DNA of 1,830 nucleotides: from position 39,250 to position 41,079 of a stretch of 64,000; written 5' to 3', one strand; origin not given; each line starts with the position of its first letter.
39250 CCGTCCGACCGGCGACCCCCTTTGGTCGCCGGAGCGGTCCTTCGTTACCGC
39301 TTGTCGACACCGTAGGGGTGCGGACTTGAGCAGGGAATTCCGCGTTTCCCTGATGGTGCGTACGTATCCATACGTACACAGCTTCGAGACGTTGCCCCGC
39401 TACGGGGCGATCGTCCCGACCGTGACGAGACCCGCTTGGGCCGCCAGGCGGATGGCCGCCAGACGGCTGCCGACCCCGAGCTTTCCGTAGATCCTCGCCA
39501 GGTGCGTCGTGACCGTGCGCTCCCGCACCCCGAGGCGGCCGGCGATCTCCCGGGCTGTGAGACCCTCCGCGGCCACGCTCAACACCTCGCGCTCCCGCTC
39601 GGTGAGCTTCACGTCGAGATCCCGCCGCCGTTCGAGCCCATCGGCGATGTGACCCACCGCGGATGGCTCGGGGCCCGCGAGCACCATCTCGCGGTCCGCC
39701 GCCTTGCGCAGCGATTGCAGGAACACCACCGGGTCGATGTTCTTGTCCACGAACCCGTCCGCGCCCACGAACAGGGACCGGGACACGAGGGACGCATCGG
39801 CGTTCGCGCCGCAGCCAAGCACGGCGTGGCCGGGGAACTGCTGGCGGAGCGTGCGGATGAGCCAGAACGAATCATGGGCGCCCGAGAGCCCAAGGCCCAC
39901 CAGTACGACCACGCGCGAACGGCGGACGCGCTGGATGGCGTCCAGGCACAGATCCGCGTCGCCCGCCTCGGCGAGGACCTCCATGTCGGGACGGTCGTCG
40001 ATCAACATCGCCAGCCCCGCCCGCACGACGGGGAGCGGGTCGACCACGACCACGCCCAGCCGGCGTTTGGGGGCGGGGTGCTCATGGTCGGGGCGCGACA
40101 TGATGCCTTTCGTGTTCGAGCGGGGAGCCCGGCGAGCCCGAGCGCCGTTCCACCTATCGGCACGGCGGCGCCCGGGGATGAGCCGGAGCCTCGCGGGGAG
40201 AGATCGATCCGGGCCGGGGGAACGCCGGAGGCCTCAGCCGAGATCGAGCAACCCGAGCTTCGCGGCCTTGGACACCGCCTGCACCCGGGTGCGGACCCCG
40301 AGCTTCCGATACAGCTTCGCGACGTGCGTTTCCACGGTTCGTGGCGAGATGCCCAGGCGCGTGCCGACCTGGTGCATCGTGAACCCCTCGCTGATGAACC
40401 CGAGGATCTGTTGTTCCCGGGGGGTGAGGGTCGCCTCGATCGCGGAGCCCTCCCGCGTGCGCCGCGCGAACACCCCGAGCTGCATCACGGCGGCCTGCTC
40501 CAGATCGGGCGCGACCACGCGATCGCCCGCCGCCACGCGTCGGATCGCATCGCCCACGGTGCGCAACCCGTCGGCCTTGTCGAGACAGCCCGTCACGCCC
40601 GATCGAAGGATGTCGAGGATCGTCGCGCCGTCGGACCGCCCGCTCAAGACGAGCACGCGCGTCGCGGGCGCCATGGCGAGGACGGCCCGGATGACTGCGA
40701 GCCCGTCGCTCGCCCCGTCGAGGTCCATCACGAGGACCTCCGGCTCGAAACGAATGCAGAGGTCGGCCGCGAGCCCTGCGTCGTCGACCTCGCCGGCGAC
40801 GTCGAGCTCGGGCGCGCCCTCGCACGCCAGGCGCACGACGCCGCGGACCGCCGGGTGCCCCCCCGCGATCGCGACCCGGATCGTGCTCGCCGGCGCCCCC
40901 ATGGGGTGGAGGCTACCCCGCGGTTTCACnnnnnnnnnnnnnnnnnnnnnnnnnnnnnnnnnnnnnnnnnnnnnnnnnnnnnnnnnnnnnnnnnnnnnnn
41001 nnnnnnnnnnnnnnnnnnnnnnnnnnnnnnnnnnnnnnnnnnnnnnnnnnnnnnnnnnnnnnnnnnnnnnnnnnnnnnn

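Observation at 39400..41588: Three tandem LuxR/NarL-type response regulators with degenerate receiver domains and no kinase, immediately upstream of the Flp/Tad pilus locus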

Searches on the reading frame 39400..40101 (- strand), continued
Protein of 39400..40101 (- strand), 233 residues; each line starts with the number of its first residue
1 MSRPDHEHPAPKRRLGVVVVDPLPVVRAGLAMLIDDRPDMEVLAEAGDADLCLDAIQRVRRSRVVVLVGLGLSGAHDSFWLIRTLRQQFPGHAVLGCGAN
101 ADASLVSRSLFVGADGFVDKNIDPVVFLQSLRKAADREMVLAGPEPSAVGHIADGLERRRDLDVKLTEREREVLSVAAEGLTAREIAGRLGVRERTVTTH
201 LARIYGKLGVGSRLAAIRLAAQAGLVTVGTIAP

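Call 93: find_encoding_contigs(protein=P0154, flank=8000, max_places=1)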
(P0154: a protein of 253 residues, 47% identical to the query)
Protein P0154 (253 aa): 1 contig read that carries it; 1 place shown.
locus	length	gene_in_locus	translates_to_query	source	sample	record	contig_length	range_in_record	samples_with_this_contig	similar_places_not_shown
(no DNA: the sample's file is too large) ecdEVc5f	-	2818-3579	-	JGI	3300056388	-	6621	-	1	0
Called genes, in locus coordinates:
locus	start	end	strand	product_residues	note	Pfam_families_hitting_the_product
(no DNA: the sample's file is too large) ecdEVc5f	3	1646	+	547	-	?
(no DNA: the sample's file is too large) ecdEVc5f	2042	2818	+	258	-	PF00072:Response_reg, PF08281:Sigma70_r4_2 (weak), PF00196:GerE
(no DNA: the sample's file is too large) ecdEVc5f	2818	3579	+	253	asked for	PF00072:Response_reg, PF08281:Sigma70_r4_2 (weak), PF00196:GerE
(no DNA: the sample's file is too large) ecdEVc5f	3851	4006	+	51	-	PF04964:Flp_Fap (weak)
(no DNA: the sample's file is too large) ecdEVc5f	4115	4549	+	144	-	PF07811:TadE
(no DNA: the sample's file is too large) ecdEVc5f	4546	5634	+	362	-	PF13400:Tad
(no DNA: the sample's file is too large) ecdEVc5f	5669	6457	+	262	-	PF08666:SAF (weak), PF16976:RcpC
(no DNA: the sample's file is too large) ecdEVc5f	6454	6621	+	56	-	?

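Call 95: search_protein_families(library=pfam, proteins=[L027:8461-9105:+, L027:9137-9814:+, L027:10001-10693:+, L069:8536-9138:+, L069:9164-9874:+, L069:10001-10702:+, L057:628-1266:+, L057:1310-1984:+], max_evalue=0.001)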
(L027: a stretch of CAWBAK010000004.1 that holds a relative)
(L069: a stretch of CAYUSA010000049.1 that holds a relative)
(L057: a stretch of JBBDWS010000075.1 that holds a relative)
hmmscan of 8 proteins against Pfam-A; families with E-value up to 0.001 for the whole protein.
L027:8461-9105:+ (215 aa): 5 families
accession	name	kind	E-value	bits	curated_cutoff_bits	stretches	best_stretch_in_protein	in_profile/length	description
PF00072.30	Response_reg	-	1.2e-25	90.3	30.2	1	2-115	1-110/111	Response regulator receiver domain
PF00196.25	GerE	-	2.8e-19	68.9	23.5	1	152-206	3-57/57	Bacterial regulatory proteins, luxR family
PF04545.22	Sigma70_r4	-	2e-05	24.4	24.1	1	149-194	2-48/50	Sigma-70, region 4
PF08281.18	Sigma70_r4_2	-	4.7e-05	23.4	25.7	1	147-194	6-54/54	Sigma-70, region 4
PF13384.12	HTH_23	-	0.00096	19.3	24.6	0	158-186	9-37/50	Homeodomain-like domain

L027:9137-9814:+ (226 aa): 7 families
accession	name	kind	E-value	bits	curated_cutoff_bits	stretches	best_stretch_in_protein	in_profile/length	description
PF00072.30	Response_reg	-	5.6e-23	81.7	30.2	1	12-120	1-106/111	Response regulator receiver domain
PF00196.25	GerE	-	2.3e-18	66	23.5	1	162-215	2-55/57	Bacterial regulatory proteins, luxR family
PF08281.18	Sigma70_r4_2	-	0.00013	22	25.7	1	177-205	26-54/54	Sigma-70, region 4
PF12840.13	HTH_20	-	0.00014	22.2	27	1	169-203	8-44/51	Helix-turn-helix domain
PF13384.12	HTH_23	-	0.0002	21.5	24.6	1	169-203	9-42/50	Homeodomain-like domain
PF14493.12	HTH_40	-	0.00046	20.9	27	1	176-204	11-39/89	Helix-turn-helix domain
PF13412.12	HTH_24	-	0.0005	20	21.9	0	177-201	17-41/48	Winged helix-turn-helix DNA-binding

L027:10001-10693:+ (231 aa): 6 families
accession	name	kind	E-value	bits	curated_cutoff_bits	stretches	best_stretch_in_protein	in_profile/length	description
PF00196.25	GerE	-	3.9e-18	65.3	23.5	1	168-222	3-57/57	Bacterial regulatory proteins, luxR family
PF00072.30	Response_reg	-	1.1e-10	42.1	30.2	1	19-133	1-110/111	Response regulator receiver domain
PF08281.18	Sigma70_r4_2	-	2.9e-08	33.7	25.7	1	167-209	10-53/54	Sigma-70, region 4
PF04967.18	HTH_10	-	3.8e-05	23.9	23.1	0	168-210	1-51/53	HTH DNA binding domain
PF21476.4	PF0610-like_N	-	5.7e-05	23.7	33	1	175-206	9-38/50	PF0610-like, N-terminal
PF04545.22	Sigma70_r4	-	0.00058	19.8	24.1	0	167-205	4-43/50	Sigma-70, region 4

L069:8536-9138:+ (201 aa): 3 families
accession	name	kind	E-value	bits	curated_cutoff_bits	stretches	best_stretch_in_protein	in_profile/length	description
PF00072.30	Response_reg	-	2.3e-18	66.8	30.2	1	4-103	13-110/111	Response regulator receiver domain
PF00196.25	GerE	-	4.6e-16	58.6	23.5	1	141-195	3-57/57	Bacterial regulatory proteins, luxR family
PF13518.12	HTH_28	-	0.00025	21.5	25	0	146-178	3-35/52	Helix-turn-helix domain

L069:9164-9874:+ (237 aa): 12 families
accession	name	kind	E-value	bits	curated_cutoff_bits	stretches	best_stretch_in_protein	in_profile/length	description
PF00072.30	Response_reg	-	2.8e-22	79.4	30.2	1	24-133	1-107/111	Response regulator receiver domain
PF00196.25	GerE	-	4e-20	71.6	23.5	1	174-228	2-56/57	Bacterial regulatory proteins, luxR family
PF13384.12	HTH_23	-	2.4e-06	27.6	24.6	1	178-218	6-45/50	Homeodomain-like domain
PF08281.18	Sigma70_r4_2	-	6.6e-06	26.1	25.7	1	174-217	10-54/54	Sigma-70, region 4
PF14493.12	HTH_40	-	1.8e-05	25.4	27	1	182-216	5-39/89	Helix-turn-helix domain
PF13412.12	HTH_24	-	0.00018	21.5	21.9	1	177-213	3-41/48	Winged helix-turn-helix DNA-binding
PF13542.12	HTH_Tnp_ISL3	-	0.0002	21.2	27.4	1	179-207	17-44/51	Helix-turn-helix domain of transposase family ISL3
PF13936.12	HTH_38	-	0.00026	21.1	27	0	175-211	7-42/44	Helix-turn-helix domain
PF13518.12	HTH_28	-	0.00042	20.8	25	0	181-218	4-40/52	Helix-turn-helix domain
PF13551.12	HTH_29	-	0.00043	20.8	28.1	0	180-214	2-36/64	Winged helix-turn helix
PF04545.22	Sigma70_r4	-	0.00054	19.9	24.1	0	173-216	3-47/50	Sigma-70, region 4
PF08279.18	HTH_11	-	0.00068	19.9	25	0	178-225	1-48/55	HTH domain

L069:10001-10702:+ (234 aa): 7 families
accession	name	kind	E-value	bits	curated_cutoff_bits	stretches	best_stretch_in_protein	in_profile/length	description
PF00196.25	GerE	-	2.1e-17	62.9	23.5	1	169-224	2-57/57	Bacterial regulatory proteins, luxR family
PF08281.18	Sigma70_r4_2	-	1.8e-08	34.3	25.7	1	169-212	10-54/54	Sigma-70, region 4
PF00072.30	Response_reg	-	3.8e-08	33.9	30.2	1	21-135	1-110/111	Response regulator receiver domain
PF21476.4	PF0610-like_N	-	2.6e-05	24.8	33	1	181-208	11-38/50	PF0610-like, N-terminal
PF04967.18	HTH_10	-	0.0003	21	23.1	0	170-212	1-51/53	HTH DNA binding domain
PF13384.12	HTH_23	-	0.00049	20.3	24.6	0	177-202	10-35/50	Homeodomain-like domain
PF04545.22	Sigma70_r4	-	0.00053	19.9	24.1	0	169-211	4-47/50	Sigma-70, region 4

L057:628-1266:+ (213 aa): 4 families
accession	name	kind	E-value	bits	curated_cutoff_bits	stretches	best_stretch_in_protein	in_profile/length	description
PF00072.30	Response_reg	-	2e-24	86.3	30.2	1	5-118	1-110/111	Response regulator receiver domain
PF00196.25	GerE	-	9.1e-19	67.3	23.5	1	155-209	3-57/57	Bacterial regulatory proteins, luxR family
PF04545.22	Sigma70_r4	-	1.4e-06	28.2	24.1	1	151-197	1-48/50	Sigma-70, region 4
PF08281.18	Sigma70_r4_2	-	6.6e-06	26.1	25.7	1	150-197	6-54/54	Sigma-70, region 4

L057:1310-1984:+ (225 aa): 7 families
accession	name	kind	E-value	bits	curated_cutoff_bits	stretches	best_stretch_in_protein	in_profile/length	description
PF00072.30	Response_reg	-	1e-22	80.8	30.2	1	11-121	1-108/111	Response regulator receiver domain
PF00196.25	GerE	-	1.9e-18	66.2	23.5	1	161-214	2-55/57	Bacterial regulatory proteins, luxR family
PF08281.18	Sigma70_r4_2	-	0.00011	22.2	25.7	1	176-204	26-54/54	Sigma-70, region 4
PF13384.12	HTH_23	-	0.0002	21.5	24.6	1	166-202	7-42/50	Homeodomain-like domain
PF12840.13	HTH_20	-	0.0003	21.2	27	0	168-202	8-44/51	Helix-turn-helix domain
PF13412.12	HTH_24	-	0.00038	20.4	21.9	1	176-200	17-41/48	Winged helix-turn-helix DNA-binding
PF14493.12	HTH_40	-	0.0005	20.7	27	1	176-203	12-39/89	Helix-turn-helix domain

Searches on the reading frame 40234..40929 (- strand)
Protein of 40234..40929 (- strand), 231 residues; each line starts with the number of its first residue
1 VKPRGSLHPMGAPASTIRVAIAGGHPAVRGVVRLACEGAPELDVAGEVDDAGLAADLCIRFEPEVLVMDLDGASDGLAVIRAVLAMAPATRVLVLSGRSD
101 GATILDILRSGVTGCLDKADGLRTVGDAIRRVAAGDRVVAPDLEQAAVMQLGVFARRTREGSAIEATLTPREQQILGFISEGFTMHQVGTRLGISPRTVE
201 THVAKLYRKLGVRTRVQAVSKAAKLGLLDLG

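Call 3: search_protein_families(library=pfam, proteins=[window:40234-40929:-], max_evalue=0.01)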
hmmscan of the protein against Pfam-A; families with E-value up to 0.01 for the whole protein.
window:40234-40929:- (231 aa): 6 families
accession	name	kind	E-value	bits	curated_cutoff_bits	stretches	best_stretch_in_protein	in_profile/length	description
PF00196.25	GerE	-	3.9e-17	62.1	23.5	1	167-221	2-56/57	Bacterial regulatory proteins, luxR family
PF00072.30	Response_reg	-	8.2e-07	29.6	30.2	1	19-119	1-100/111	Response regulator receiver domain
PF13384.12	HTH_23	-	7.8e-05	22.8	24.6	1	173-208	8-42/50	Homeodomain-like domain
PF04545.22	Sigma70_r4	-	0.00046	20.1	24.1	1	166-205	3-43/50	Sigma-70, region 4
PF08281.18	Sigma70_r4_2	-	0.0011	19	25.7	1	167-210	10-54/54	Sigma-70, region 4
PF24657.1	DUF7646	-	0.0046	17.3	27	1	180-222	28-70/85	Domain of unknown function (DUF7646)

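Call 4: search_protein_families(library=ncbifam, proteins=[window:40234-40929:-], max_evalue=0.01)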
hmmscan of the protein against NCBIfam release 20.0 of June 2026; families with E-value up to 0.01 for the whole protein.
window:40234-40929:- (231 aa): 32 families (the best 25 are shown)
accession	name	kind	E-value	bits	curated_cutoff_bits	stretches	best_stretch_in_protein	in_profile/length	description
NF047785.1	respo_reg_MadR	equivalog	1e-26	93.6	300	1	17-228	1-209/209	MadR family response regulator transcription factor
NF011896.0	PRK15369.1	equivalog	4.5e-26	91.8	242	1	27-227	14-209/211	two component system response regulator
NF007935.0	PRK10651.1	equivalog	6.5e-24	84.3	250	1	18-219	8-207/216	two-component system response regulator NarL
NF007018.1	PRK09483.1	equivalog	4.4e-22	78.8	280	1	17-229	2-210/217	UvrY/SirA/GacA family response regulator transcription factor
NF052445.1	RespRegMctR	equivalog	8.8e-21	74.3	300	1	17-220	2-197/205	two-component system response regulator MctR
NF007708.0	PRK10403.1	equivalog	6.2e-19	68.3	343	1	16-218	6-204/215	nitrate/nitrite response regulator protein NarP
NF041830.1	RR_TF_ErdR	exception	2.7e-18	66.5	390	1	19-219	4-202/213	response regulator transcription factor ErdR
NF007403.0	PRK09935.1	equivalog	2.5e-15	56.6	271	1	19-224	6-206/210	fimbria biosynthesis transcriptional regulator FimZ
NF007505.1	PRK10100.1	equivalog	2.5e-13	50.2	250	1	111-223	92-200/204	biofilm master transcriptional regulator CsgD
TIGR03020.2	EpsA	equivalog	3.2e-13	49.9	170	1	149-223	168-246/247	XrtB/PEP-CTERM-associated transcriptional regulator EpsA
NF003420.0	PRK04841.1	equivalog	1e-12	47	537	1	166-225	837-896/903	HTH-type transcriptional regulator MalT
TIGR03541.1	reg_near_HchA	equivalog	5.7e-10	39.1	215.6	1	155-226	157-230/232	PA1136 family autoinducer-binding transcriptional regulator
NF052366.1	photon_PedR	equivalog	4.4e-09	36.4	120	1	167-226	2-61/74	photosynthetic electron transport-dependent transcriptional regulator PedR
NF006900.1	PRK09390.1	equivalog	4.4e-09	36.2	255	1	66-212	52-187/203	response regulator FixJ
NF007685.0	PRK10360.1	equivalog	5.6e-09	36.1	258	1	89-217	72-187/196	response regulator transcription factor UhpA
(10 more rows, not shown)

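Call 10: search_solved_structures(query=window:40234-40929:-, show_alignments=2, max_evalue=0.000001)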
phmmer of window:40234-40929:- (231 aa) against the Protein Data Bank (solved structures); distinct sequences matched with E-value up to 0.000001: 17.
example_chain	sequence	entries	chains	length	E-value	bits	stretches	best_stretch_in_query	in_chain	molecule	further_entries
5hev_A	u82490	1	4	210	4.2e-21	79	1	17-228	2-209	Response regulator protein VraR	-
3c3w_A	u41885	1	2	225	1.7e-17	67.2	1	17-224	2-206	TWO COMPONENT TRANSCRIPTIONAL REGULATORY PROTEIN DEVR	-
1a04_A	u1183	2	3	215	8.6e-17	64.9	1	19-219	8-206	NITRATE/NITRITE RESPONSE REGULATOR PROTEIN NARL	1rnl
4yn8_A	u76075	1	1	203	1.9e-15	60.5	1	13-224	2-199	Response regulator ChrA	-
7ve6_A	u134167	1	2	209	3e-15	59.9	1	16-224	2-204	Response regulator protein VraR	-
4gvp_A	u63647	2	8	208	4.2e-15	59.4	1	16-224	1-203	Response regulator protein vraR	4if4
3eul_A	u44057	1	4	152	3.6e-11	46.5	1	9-144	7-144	POSSIBLE NITRATE/NITRITE RESPONSE TRANSCRIPTIONAL REGULATORY PROTEIN NARL (DNA-binding res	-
3cz5_A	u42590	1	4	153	5.4e-11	46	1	14-147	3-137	Two-component response regulator, LuxR family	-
4ldz_A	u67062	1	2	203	1.9e-10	44.1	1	17-226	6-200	Transcriptional regulatory protein DesR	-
5vxn_A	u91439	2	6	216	7.4e-10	42.3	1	17-218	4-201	Transcriptional regulatory protein RcsB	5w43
5o8y_A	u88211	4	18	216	7.4e-10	42.2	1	17-218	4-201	Transcriptional regulatory protein RcsB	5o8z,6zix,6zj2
6eo2_A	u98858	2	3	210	8.8e-10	42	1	17-216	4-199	Transcriptional regulatory protein RcsB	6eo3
1zlj_A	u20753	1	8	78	1.5e-07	34.7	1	167-224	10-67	Dormancy Survival Regulator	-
1zlk_A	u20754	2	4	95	1.9e-07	34.3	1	167-224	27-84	Dormancy Survival Regulator | TWO COMPONENT TRANSCRIPTIONAL REGULATORY PROTEIN DEVR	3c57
3t8y_A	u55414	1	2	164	3.5e-07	33.5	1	15-122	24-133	Chemotaxis response regulator protein-glutamate methylesterase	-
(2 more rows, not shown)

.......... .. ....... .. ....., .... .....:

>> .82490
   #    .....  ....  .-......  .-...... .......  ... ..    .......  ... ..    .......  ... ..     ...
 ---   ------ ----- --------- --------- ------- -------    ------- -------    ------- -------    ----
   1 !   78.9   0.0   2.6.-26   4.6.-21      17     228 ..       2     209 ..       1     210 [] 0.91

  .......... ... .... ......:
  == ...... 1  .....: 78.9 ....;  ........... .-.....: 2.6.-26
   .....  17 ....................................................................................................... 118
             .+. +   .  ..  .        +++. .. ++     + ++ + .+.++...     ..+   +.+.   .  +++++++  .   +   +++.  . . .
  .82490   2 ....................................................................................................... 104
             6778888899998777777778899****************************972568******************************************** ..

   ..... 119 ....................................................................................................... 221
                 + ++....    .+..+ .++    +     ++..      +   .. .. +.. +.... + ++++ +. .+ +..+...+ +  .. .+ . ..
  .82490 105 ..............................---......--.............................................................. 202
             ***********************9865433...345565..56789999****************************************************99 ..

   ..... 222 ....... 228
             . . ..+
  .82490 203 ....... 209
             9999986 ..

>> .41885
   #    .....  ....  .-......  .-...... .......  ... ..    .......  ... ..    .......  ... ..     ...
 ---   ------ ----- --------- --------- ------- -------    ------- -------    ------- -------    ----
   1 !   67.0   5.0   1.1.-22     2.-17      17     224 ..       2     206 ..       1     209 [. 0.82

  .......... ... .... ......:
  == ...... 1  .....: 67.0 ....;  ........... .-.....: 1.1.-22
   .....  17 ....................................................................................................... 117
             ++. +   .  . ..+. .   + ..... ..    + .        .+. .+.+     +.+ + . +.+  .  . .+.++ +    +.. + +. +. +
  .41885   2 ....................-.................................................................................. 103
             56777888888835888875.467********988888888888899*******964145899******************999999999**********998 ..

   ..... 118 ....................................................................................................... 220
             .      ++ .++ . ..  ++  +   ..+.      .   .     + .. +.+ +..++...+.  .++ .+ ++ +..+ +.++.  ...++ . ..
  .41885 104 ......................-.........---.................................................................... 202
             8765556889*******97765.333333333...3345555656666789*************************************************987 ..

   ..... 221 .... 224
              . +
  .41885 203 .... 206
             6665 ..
